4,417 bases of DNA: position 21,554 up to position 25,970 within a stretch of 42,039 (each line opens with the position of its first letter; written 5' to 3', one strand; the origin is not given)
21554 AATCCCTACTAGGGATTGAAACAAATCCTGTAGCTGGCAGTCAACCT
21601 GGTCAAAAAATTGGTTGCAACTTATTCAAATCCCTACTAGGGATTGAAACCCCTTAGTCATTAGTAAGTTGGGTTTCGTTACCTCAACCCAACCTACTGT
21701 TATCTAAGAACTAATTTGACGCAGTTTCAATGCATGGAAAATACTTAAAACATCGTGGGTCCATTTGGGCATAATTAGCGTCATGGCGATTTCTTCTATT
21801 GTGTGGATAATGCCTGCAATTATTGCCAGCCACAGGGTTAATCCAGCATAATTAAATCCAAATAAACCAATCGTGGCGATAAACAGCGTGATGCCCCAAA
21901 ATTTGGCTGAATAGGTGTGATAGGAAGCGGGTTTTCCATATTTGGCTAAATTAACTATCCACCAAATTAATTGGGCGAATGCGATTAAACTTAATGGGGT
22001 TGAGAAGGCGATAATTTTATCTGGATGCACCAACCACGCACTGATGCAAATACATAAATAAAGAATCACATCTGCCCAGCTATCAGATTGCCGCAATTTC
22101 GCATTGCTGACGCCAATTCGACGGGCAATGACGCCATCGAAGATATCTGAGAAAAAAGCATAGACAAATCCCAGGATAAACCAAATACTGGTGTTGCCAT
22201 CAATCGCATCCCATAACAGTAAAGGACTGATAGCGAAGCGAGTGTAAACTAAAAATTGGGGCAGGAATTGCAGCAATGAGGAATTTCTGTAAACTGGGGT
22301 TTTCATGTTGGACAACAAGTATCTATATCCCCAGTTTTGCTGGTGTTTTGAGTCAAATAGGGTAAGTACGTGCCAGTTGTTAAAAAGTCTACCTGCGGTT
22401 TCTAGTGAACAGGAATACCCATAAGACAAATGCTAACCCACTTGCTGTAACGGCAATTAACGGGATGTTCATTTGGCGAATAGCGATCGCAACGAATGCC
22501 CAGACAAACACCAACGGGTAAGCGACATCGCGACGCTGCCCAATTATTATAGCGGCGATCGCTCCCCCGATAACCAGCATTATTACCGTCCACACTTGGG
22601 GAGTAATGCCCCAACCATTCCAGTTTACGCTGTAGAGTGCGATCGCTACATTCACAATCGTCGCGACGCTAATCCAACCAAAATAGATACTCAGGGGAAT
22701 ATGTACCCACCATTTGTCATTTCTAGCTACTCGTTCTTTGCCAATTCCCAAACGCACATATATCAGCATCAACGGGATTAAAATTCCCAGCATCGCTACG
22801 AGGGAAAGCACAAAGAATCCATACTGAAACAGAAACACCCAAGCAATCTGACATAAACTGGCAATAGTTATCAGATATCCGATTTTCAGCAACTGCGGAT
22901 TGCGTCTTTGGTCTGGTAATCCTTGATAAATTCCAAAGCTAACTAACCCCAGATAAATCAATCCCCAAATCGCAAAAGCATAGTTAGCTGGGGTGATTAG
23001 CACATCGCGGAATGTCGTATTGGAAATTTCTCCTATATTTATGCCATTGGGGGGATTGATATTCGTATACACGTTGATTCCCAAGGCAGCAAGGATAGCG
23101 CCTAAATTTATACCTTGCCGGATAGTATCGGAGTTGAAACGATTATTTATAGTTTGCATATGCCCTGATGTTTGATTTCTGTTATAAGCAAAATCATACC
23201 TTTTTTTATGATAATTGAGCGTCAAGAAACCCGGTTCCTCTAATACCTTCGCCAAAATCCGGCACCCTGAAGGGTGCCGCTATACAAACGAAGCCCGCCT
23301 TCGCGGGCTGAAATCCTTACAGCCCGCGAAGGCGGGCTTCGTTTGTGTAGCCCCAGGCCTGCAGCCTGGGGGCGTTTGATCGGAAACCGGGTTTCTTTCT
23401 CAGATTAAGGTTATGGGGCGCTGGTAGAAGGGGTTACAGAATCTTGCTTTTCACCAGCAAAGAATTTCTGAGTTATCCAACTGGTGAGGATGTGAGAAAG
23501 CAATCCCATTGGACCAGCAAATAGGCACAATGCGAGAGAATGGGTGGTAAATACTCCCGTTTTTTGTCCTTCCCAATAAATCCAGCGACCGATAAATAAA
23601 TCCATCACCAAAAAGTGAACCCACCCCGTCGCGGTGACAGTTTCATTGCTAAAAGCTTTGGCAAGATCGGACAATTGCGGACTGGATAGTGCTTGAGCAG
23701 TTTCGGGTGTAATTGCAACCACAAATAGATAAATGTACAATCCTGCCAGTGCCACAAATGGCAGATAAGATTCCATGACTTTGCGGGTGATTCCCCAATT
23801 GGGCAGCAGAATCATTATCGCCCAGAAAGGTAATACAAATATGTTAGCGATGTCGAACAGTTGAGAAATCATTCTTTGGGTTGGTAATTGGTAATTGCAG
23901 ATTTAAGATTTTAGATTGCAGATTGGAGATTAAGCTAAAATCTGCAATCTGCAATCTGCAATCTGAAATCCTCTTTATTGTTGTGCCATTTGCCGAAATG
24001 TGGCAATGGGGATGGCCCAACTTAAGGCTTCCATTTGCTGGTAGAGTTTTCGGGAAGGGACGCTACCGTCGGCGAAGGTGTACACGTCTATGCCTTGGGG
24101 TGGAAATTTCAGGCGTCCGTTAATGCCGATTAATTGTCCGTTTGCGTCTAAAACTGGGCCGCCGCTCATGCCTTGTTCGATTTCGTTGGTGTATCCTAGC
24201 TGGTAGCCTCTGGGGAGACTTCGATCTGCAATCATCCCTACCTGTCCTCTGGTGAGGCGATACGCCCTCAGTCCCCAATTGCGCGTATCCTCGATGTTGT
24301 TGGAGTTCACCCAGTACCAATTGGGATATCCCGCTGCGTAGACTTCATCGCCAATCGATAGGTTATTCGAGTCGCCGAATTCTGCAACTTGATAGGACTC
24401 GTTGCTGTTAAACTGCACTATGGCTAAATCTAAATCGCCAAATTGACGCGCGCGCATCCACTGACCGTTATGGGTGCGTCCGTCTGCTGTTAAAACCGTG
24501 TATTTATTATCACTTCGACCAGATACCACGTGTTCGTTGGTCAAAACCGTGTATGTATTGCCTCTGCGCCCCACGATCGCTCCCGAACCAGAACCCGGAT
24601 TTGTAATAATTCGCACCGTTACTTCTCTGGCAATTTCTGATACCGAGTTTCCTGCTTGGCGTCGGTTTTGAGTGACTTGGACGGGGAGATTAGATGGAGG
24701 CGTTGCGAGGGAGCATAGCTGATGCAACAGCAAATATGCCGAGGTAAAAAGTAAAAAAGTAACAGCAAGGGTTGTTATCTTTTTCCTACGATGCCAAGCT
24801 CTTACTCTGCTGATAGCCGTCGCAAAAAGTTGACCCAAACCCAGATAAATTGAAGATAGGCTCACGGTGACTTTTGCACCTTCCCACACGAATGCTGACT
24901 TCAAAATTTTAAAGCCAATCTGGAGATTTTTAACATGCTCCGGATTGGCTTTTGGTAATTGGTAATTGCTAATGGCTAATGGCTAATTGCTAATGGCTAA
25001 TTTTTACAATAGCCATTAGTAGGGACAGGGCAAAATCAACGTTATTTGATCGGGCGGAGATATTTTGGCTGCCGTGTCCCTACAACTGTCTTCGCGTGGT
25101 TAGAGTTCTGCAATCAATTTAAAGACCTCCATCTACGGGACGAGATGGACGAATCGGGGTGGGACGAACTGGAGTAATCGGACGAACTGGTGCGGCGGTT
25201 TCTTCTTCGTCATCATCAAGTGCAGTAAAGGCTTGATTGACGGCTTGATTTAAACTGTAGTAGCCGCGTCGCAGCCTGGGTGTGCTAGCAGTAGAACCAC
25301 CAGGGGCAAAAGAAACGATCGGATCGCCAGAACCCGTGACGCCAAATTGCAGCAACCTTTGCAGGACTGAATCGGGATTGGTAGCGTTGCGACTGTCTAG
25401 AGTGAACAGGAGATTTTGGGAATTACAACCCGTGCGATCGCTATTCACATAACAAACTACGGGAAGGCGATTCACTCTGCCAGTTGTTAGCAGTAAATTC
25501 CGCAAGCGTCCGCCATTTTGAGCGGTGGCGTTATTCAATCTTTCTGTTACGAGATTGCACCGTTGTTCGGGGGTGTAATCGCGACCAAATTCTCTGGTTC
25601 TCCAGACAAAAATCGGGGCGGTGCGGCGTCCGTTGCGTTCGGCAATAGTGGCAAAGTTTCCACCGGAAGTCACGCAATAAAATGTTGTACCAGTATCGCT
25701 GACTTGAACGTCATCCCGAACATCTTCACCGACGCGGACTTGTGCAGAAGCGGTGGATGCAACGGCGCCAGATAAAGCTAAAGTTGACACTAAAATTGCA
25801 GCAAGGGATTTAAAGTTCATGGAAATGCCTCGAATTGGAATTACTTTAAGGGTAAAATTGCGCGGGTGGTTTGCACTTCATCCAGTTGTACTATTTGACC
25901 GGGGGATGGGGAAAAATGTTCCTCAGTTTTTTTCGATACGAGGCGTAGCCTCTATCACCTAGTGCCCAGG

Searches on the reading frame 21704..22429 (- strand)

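Call 102: search_protein_families(library=pfam, proteins=[window:21704-22429:-], max_evalue=0.001)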
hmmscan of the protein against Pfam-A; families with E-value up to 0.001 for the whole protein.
window:21704-22429:- (241 aa): 1 family
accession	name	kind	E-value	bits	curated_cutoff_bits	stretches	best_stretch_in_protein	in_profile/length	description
PF01066.26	CDP-OH_P_transf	-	1.3e-13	52.1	22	1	56-207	3-151/152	CDP-alcohol phosphatidyltransferase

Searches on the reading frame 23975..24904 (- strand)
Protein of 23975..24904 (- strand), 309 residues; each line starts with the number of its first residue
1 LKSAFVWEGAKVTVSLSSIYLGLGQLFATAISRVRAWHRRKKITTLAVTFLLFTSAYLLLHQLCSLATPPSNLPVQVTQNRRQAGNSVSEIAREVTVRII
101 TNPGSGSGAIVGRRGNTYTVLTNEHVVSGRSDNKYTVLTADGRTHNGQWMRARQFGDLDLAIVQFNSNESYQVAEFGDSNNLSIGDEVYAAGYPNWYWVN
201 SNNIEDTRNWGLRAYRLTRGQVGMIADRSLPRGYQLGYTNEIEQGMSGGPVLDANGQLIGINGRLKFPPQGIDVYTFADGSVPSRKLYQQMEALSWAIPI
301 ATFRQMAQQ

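Call 102: search_protein_families(library=pfam, proteins=[window:23975-24904:-], max_evalue=0.001)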
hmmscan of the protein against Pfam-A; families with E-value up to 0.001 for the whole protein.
window:23975-24904:- (309 aa): 2 families
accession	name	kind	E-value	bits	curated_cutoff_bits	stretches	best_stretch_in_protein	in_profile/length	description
PF13365.12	Trypsin_2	-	6.3e-25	89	27.6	1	106-261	1-144/144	Trypsin-like peptidase domain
PF00089.32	Trypsin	-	2.7e-10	40.9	20.6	1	116-263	33-196/220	Trypsin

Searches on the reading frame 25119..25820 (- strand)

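Call 102: search_protein_families(library=pfam, proteins=[window:25119-25820:-], max_evalue=0.001)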
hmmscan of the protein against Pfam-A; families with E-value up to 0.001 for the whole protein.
window:25119-25820:- (233 aa): 1 family
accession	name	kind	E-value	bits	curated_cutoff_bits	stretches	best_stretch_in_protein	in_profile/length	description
PF14218.11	COP23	-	9.4e-28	97.1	27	1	46-172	1-125/138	Circadian oscillating protein COP23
